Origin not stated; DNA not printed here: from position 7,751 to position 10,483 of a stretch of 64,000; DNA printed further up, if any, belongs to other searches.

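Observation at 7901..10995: Coupled three-gene cassette: GIY-YIG nuclease, small acidic protein, Rad50/SbcC-like zinc-hook ATPase — candidate undescribed defence system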

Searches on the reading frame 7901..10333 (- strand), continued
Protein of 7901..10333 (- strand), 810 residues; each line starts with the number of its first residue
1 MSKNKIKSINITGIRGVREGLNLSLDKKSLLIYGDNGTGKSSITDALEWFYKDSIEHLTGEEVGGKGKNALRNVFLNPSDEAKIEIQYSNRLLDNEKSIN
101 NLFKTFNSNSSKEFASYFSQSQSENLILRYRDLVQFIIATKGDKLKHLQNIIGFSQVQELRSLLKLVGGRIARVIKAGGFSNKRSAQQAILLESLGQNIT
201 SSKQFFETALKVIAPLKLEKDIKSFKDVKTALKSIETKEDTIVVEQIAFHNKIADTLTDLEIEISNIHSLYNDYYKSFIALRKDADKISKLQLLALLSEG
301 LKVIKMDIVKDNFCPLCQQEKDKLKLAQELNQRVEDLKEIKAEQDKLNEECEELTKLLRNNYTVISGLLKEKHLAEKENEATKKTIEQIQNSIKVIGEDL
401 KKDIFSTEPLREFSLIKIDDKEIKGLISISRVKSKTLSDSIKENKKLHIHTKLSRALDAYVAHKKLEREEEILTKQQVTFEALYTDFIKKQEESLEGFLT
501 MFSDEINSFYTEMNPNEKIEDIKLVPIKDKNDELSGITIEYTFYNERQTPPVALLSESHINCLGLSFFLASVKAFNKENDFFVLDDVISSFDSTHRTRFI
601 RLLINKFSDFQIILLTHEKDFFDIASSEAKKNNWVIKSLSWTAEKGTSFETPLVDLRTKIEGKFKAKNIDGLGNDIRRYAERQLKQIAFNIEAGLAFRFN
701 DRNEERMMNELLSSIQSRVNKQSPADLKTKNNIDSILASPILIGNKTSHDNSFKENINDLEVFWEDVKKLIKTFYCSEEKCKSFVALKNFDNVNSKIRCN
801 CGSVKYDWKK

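Call 53: search_dna_similar(query=window:7901-10333:-, collection=plasmids, mode=protein, max_evalue=0.001, max_rows=25)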
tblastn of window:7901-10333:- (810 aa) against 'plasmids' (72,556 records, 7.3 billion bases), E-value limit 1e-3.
Records with a match: 82; places in all: 84; records where one place covers at least 80% of the query: 18.
Best place of each record, by identity: <60% 82.
By first word of the organism name: Rhizobium 16; Bradyrhizobium 12; Phaeobacter 4; Hymenobacter 4; Mesorhizobium 3; Sinorhizobium 3; Xanthomonas 3; Sphingomonas 2; Pseudomonas 2; Klebsiella 2; and 30 more.
By predicted mobility (MOB-suite, as given by PLSDB): non-mobilizable 42; conjugative 32; mobilizable 8.
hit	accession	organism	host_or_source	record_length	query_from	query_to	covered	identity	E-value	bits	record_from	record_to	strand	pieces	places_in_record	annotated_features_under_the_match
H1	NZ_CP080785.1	Aliiroseovarius crassostreae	-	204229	4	809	100%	30.4%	3e-97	340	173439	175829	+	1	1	AAA family ATPase | hypothetical protein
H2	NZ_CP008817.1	Brucella anthropi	-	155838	4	809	100%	30.2%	2e-92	326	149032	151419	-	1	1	hypothetical protein (x2)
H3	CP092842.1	Bradyrhizobium sp. 62B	Arachis hypogaea L.,cell ...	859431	5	809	99%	23.4%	4e-29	133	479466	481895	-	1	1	ATP-binding protein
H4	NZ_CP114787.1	Roseibium sp. Sym1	Symbiodiniaceae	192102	5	802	99%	22.9%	9e-27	125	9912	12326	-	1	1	AAA family ATPase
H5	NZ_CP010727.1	Phaeobacter inhibens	cell culture,clam larvae aquaculture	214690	5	810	100%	22.4%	1e-25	122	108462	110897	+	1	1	AAA family ATPase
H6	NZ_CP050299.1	Mesorhizobium huakuii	Oxytropis kamtschatica,cell ...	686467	5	804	99%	22.5%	5e-26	123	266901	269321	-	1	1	ATP-binding protein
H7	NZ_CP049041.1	Pseudohalocynthiibacter aestuariivivens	pure culutre,Seawater recirculating ...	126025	5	804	99%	22.0%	9e-24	115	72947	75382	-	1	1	ATP-binding protein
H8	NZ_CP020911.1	Rhizobium etli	Phaseolus vulgaris,cell culture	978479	5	804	99%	21.9%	3e-23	114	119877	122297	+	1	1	AAA family ATPase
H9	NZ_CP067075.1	Rhizobium sp. AB2/73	Phyla canescens,cell culture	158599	5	804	99%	21.7%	4e-21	107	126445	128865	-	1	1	AAA family ATPase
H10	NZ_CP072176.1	Rhizobium sp. AB2/73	Phyla canescens,cell culture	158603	5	804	99%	21.7%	4e-21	107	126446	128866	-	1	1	AAA family ATPase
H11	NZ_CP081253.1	Phaeobacter inhibens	-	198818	5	810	100%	21.4%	6e-24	116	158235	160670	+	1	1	AAA family ATPase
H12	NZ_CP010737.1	Phaeobacter inhibens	cell culture,clam larvae aquaculture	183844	5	810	100%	21.4%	7e-24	116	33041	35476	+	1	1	AAA family ATPase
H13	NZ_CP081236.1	Phaeobacter inhibens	-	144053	5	720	88%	23.0%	3e-25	120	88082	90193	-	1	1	AAA family ATPase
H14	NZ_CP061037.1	Sphingomonas aliaeris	whole organism,Pork steak,pork steak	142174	5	804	99%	19.9%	3e-25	120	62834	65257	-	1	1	AAA family ATPase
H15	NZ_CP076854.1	Rhizobium sp. WYJ-E13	Curcuma wenyujin Y.H. Chen et C. ...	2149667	6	749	92%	21.2%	2e-9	70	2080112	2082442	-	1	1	none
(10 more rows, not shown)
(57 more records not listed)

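Call 54: get_annotated_region(hit=H1, flank=4000)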
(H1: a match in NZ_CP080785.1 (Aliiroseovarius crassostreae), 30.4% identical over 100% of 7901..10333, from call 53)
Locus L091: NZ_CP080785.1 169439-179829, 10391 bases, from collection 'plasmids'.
description: Aliiroseovarius crassostreae strain S204 plasmid unnamed1, complete sequence
organism: Aliiroseovarius crassostreae (NCBI taxid 154981)
taxonomy: Bacteria; Pseudomonadota; Alphaproteobacteria; Rhodobacterales; Paracoccaceae; Aliiroseovarius; Aliiroseovarius crassostreae
host: -; source: -; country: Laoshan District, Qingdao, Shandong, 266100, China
typing (MOB-suite, as given by PLSDB): non-mobilizable
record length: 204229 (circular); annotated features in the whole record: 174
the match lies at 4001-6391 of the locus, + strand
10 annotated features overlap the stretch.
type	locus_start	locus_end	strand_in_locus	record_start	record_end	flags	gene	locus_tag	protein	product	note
CDS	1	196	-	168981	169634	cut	-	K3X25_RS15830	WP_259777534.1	ABC transporter ATP-binding protein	-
CDS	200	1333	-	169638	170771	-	-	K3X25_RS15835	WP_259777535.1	sugar transporter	-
CDS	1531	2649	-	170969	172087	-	-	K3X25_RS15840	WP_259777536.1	polysaccharide biosynthesis/export family protein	-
CDS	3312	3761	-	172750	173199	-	-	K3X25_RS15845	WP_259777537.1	GIY-YIG nuclease family protein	-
CDS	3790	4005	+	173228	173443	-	-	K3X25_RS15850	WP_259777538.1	hypothetical protein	-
CDS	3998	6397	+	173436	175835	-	-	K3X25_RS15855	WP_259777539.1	AAA family ATPase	-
CDS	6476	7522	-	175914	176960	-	-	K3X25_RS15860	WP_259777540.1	TniQ family protein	-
CDS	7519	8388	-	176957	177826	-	-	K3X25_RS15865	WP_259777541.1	TniB family NTP-binding protein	-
CDS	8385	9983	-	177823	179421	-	-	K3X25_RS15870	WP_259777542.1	Mu transposase C-terminal domain-containing protein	-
CDS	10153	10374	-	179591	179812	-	-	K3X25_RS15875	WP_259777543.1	helix-turn-helix domain-containing protein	-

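Call 55: get_annotated_region(hit=H5, flank=4000)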
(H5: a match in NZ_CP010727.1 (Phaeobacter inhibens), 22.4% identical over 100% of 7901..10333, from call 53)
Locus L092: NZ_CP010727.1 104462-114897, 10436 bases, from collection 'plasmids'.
description: Phaeobacter inhibens strain P88 plasmid pP88_b, complete sequence
organism: Phaeobacter inhibens (NCBI taxid 221822)
taxonomy: Bacteria; Pseudomonadota; Alphaproteobacteria; Rhodobacterales; Roseobacteraceae; Phaeobacter; Phaeobacter inhibens
host: -; source: cell culture,clam larvae aquaculture; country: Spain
typing (MOB-suite, as given by PLSDB): conjugative; replicon rep_cluster_579; relaxase MOBP; mating-pair formation MPF_T
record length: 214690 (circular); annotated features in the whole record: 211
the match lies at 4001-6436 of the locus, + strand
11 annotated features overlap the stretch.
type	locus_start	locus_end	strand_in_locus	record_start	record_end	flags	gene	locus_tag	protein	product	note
CDS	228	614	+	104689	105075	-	-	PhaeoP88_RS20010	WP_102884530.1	transposase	-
CDS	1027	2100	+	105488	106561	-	-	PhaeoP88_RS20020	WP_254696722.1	IS66 family transposase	-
CDS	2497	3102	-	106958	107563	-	-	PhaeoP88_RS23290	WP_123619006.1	hypothetical protein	-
CDS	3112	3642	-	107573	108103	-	-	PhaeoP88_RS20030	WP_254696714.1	hypothetical protein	-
CDS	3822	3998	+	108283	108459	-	-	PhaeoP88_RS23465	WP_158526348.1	hypothetical protein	-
CDS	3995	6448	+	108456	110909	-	-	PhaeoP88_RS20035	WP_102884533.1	AAA family ATPase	GO:0006302 - double-strand break repair [Evidence IEA]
CDS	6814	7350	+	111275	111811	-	-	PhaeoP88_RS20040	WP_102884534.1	hypothetical protein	-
CDS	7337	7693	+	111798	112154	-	-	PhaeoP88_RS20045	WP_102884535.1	hypothetical protein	-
CDS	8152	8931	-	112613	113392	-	-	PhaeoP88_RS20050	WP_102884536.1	heme ABC transporter ATP-binding protein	-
CDS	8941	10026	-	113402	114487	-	-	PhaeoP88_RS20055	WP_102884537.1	iron chelate uptake ABC transporter family permease subunit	-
CDS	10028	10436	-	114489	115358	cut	-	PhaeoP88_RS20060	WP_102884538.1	ABC transporter substrate-binding protein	-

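Call 56: search_protein_families(library=pfam, proteins=[L091:3312-3761:-, L091:3790-4005:+, L092:3112-3642:-, L092:2497-3102:-, L092:3822-3998:+, L092:6814-7350:+, L092:7337-7693:+, L008:8524-8913:+, L008:8916-9596:+, L008:5173-5406:+], max_evalue=0.1)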
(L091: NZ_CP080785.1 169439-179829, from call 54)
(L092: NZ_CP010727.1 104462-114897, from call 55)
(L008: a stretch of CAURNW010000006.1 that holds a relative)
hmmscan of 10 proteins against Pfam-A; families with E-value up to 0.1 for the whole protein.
L091:3312-3761:- (149 aa): 1 family
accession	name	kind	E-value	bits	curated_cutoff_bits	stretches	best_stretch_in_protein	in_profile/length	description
PF20815.3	GIY_YIG_2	-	0.021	15.2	22.4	1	41-80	30-67/153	GIY-YIG catalytic domain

L091:3790-4005:+ (71 aa): 0 families

L092:3112-3642:- (176 aa): 0 families

L092:2497-3102:- (201 aa): 0 families

L092:3822-3998:+ (58 aa): 1 family
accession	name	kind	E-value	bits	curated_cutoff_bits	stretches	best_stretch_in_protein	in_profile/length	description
PF23057.1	RBD_ZCCHC3_1st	-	0.089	13.4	27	0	31-56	23-48/78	ZCCHC3, first RNA-binding domain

L092:6814-7350:+ (178 aa): 1 family
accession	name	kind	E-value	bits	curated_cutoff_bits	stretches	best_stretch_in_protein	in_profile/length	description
PF09591.15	DUF2463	-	0.077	13.3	22.5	0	115-140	55-80/210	Protein of unknown function (DUF2463)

L092:7337-7693:+ (118 aa): 0 families

L008:8524-8913:+ (129 aa): 1 family
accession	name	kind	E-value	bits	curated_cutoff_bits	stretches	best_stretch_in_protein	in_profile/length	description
PF10256.14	Erf4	-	0.018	15.5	29.3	0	4-39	15-50/116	Golgin subfamily A member 7/ERF4 family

L008:8916-9596:+ (226 aa): 0 families

L008:5173-5406:+ (77 aa): 5 families
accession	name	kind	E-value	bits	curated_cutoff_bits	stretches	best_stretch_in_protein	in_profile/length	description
PF13443.12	HTH_26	-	9.6e-07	29.4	22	1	24-75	10-61/63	Cro/C1-type HTH DNA-binding domain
PF04218.19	CENP-B_N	-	4.8e-05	23.3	21.2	1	22-46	20-44/53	CENP-B N-terminal DNA-binding domain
PF12844.13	HTH_19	-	8.4e-05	22.8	30.2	1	23-77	11-64/64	Helix-turn-helix domain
PF01381.28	HTH_3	-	0.0043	17.5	23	1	22-69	7-53/55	Helix-turn-helix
PF21538.2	Med15_M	-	0.079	13.6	24.2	1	39-65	40-66/110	ARC105/Med15 mediator subunit central domain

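Call 58: search_protein_families(library=pfam, proteins=[P0006, P0021, P0030, P0040, L091:3998-6397:+, L092:3995-6448:+], max_evalue=0.01)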
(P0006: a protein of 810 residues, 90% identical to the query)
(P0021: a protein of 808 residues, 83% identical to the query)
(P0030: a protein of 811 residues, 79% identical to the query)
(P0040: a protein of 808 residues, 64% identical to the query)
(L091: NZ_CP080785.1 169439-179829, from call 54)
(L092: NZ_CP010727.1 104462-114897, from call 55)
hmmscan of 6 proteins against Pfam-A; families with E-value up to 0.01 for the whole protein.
P0006 (810 aa): 5 families
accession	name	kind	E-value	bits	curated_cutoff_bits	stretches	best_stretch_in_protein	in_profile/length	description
PF02463.25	SMC_N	-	2.9e-11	43.6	40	1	6-626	2-206/220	RecF/RecN/SMC N terminal domain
PF13166.12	AAA_13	-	4.1e-07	29.5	36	1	31-632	20-584/713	AAA domain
PF13476.12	AAA_23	-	5.5e-07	30.9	27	1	8-237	1-198/201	AAA domain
PF13304.12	AAA_21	-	4.2e-05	24.2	27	1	32-136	4-109/304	AAA domain, putative AbiEii toxin, Type IV TA system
PF13555.12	AAA_29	-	0.00096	19.3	27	1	25-47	19-42/61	P-loop containing region of AAA domain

P0021 (808 aa): 8 families
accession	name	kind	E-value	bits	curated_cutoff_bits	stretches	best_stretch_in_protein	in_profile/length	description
PF02463.25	SMC_N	-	2.8e-12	47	40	2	263-624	135-206/220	RecF/RecN/SMC N terminal domain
PF13166.12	AAA_13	-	7.4e-10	38.6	36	1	204-630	149-584/713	AAA domain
PF13476.12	AAA_23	-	5.7e-07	30.8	27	1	7-236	2-176/201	AAA domain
PF10267.14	Tmemb_cc2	-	2.7e-05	24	32.8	1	318-399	208-290/397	Predicted transmembrane and coiled-coil 2 protein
PF13555.12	AAA_29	-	0.00043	20.4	27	1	20-45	18-42/61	P-loop containing region of AAA domain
PF13238.12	AAA_18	-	0.0007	20.5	29.4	0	28-126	1-77/128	AAA domain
PF20651.3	EXOC6_Sec15_N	-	0.00076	19.9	27.2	0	325-392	21-88/170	Exocyst complex component EXOC6/Sec15, N-terminal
PF13304.12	AAA_21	-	0.0026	18.3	27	0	29-107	3-82/304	AAA domain, putative AbiEii toxin, Type IV TA system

P0030 (811 aa): 4 families
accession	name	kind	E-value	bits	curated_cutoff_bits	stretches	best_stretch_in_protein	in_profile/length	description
PF02463.25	SMC_N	-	6.3e-13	49.1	40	2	6-60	2-58/220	RecF/RecN/SMC N terminal domain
PF13166.12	AAA_13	-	5.8e-07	29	36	1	223-637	168-589/713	AAA domain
PF13304.12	AAA_21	-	3.7e-05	24.4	27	1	32-135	4-108/304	AAA domain, putative AbiEii toxin, Type IV TA system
PF13555.12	AAA_29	-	0.0013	18.9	27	1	27-47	23-42/61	P-loop containing region of AAA domain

P0040 (808 aa): 5 families
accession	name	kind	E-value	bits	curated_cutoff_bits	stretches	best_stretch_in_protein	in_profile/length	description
PF02463.25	SMC_N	-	7.7e-16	58.6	40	1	4-624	2-206/220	RecF/RecN/SMC N terminal domain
PF13166.12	AAA_13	-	3.9e-07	29.6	36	1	286-630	231-584/713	AAA domain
PF13304.12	AAA_21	-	0.0018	18.8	27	0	29-102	3-77/304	AAA domain, putative AbiEii toxin, Type IV TA system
PF13555.12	AAA_29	-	0.0022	18.2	27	1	21-45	17-42/61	P-loop containing region of AAA domain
PF02212.23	GED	-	0.0025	18.4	21.4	0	361-394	56-89/92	Dynamin GTPase effector domain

L091:3998-6397:+ (799 aa): 5 families
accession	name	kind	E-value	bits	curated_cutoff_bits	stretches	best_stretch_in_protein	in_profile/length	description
PF13166.12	AAA_13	-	1.1e-12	47.9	36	1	287-649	236-599/713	AAA domain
PF02463.25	SMC_N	-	2.7e-11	43.8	40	1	4-619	2-203/220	RecF/RecN/SMC N terminal domain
PF13476.12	AAA_23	-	1.1e-07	33.1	27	1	11-270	6-201/201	AAA domain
PF13304.12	AAA_21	-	9.8e-07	29.6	27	1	31-66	3-50/304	AAA domain, putative AbiEii toxin, Type IV TA system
PF13175.12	AAA_15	-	5.8e-05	23.3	32.1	1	3-82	2-59/374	AAA ATPase domain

L092:3995-6448:+ (817 aa): 6 families
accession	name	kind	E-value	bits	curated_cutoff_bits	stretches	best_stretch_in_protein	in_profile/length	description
PF02463.25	SMC_N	-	7.9e-16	58.6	40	2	6-50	4-50/220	RecF/RecN/SMC N terminal domain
PF13476.12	AAA_23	-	4.2e-13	50.8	27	1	8-180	3-175/201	AAA domain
PF13555.12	AAA_29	-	1e-06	28.8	27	1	12-51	12-49/61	P-loop containing region of AAA domain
PF13304.12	AAA_21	-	2.9e-06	28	27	1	29-82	4-59/304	AAA domain, putative AbiEii toxin, Type IV TA system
PF13175.12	AAA_15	-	7.1e-06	26.3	32.1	1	3-48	2-47/374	AAA ATPase domain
PF11398.14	DUF2813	-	0.0072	16.2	21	0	8-49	7-47/372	Protein of unknown function (DUF2813)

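Call 60: find_encoding_contigs(protein=P0094, flank=10000, max_places=1)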
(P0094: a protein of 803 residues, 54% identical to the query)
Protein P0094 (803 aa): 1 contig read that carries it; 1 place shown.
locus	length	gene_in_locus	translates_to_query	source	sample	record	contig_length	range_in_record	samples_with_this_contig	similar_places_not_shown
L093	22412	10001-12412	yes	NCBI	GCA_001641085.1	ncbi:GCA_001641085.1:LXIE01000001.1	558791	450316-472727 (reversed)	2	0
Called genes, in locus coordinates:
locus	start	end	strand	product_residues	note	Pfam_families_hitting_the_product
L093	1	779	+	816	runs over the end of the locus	PF17764:PriA_3primeBD, PF00270:DEAD, PF04851:ResIII, PF18319:Zn_ribbon_PriA, PF00271:Helicase_C, PF18074:PriA_C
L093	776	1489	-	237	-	PF00072:Response_reg, PF04397:LytTR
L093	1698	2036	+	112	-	PF01250:Ribosomal_S6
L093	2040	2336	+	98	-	PF01084:Ribosomal_S18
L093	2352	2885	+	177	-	PF01281:Ribosomal_L9_N, PF03948:Ribosomal_L9_C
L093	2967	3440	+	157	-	PF20105:DUF6495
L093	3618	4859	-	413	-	PF12704:MacB_PCD, PF02687:FtsX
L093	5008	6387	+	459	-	PF13393:tRNA-synt_His, PF00587:tRNA-synt_2b, PF03129:HGTP_anticodon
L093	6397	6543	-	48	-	-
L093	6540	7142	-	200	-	-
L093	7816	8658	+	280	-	PF13495:Phage_int_SAM_4, PF00589:Phage_integrase, PF22823:MrpR_C_cat (weak)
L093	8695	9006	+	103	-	PF24693:DUF7660 (weak)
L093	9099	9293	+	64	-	-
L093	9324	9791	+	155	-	-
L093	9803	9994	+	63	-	-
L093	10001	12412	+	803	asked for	PF02463:SMC_N, PF13175:AAA_15 (weak), PF13476:AAA_23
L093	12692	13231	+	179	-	PF13302:Acetyltransf_3 (weak), PF00583:Acetyltransf_1, PF13673:Acetyltransf_10, PF13508:Acetyltransf_7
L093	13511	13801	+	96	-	PF12844:HTH_19, PF13443:HTH_26 (faint), PF01381:HTH_3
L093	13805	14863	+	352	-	PF01555:N6_N4_Mtase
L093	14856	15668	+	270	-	PF01555:N6_N4_Mtase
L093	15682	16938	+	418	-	-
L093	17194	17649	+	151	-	-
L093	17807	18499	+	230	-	-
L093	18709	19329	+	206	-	-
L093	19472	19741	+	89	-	PF24693:DUF7660 (weak)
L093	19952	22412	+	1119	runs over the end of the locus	-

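Call 61: find_encoding_contigs(protein=P0013, flank=10000, max_places=1)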
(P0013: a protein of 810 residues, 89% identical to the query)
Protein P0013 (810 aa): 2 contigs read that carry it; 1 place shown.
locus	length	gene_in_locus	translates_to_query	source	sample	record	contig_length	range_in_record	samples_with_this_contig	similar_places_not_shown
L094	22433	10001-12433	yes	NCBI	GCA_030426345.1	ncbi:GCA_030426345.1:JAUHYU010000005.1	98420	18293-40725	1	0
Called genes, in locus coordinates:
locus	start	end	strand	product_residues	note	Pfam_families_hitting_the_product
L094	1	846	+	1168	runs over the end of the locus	PF06283:ThuA, PF23500:DUF7133, PF00127:Copper-bind (weak)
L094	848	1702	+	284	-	PF01261:AP_endonuc_2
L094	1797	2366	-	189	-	-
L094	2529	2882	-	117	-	PF05336:rhaM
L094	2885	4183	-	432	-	PF07690:MFS_1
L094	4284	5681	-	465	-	PF04734:Ceramidase_alk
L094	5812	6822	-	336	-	PF00248:Aldo_ket_red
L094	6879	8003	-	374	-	PF20583:DUF6786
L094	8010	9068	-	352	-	PF08240:ADH_N, PF16912:Glu_dehyd_C (weak), PF00107:ADH_zinc_N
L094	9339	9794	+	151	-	-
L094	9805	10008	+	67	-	-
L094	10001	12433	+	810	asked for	PF02463:SMC_N, PF13476:AAA_23 (weak)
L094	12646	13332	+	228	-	-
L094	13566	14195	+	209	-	PF01391:Collagen (weak)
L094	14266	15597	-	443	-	PF01969:Ni_insertion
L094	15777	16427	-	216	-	PF00731:AIRC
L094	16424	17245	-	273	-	PF02540:NAD_synthase, PF03054:tRNA_Me_trans (faint)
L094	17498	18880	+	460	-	PF00209:SNF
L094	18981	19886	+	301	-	PF00753:Lactamase_B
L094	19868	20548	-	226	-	PF07885:Ion_trans_2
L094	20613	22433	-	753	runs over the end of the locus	PF01734:Patatin, PF07244:POTRA, PF19143:Omp85_2, PF01103:Omp85 (faint)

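Call 62: find_encoding_contigs(protein=P0095, flank=10000, max_places=1)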
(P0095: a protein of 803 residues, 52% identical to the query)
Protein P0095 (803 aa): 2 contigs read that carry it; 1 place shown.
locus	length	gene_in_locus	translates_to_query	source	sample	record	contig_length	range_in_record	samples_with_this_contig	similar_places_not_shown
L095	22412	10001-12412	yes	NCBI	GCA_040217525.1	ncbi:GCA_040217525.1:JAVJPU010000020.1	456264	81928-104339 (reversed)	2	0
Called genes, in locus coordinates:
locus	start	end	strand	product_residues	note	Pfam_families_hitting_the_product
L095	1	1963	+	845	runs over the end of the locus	PF04174:CP_ATPgrasp_1, PF14403:CP_ATPgrasp_2, PF04168:Alpha-E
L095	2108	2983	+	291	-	PF08379:Bact_transglu_N, PF01841:Transglut_core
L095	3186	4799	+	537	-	PF00512:HisKA, PF02518:HATPase_c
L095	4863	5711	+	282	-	PF00165:HTH_AraC (weak), PF12833:HTH_18, PF01035:DNA_binding_1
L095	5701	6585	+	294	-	PF07934:OGG_N (weak), PF00730:HhH-GPD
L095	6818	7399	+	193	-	-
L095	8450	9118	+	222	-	-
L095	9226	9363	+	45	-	-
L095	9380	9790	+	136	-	-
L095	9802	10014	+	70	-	-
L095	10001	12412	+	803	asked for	PF02463:SMC_N, PF13476:AAA_23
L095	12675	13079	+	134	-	-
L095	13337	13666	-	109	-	PF01909:NTP_transf_2, PF18765:Polbeta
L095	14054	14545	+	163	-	PF22526:DUF7000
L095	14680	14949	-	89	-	PF02805:Ada_Zn_binding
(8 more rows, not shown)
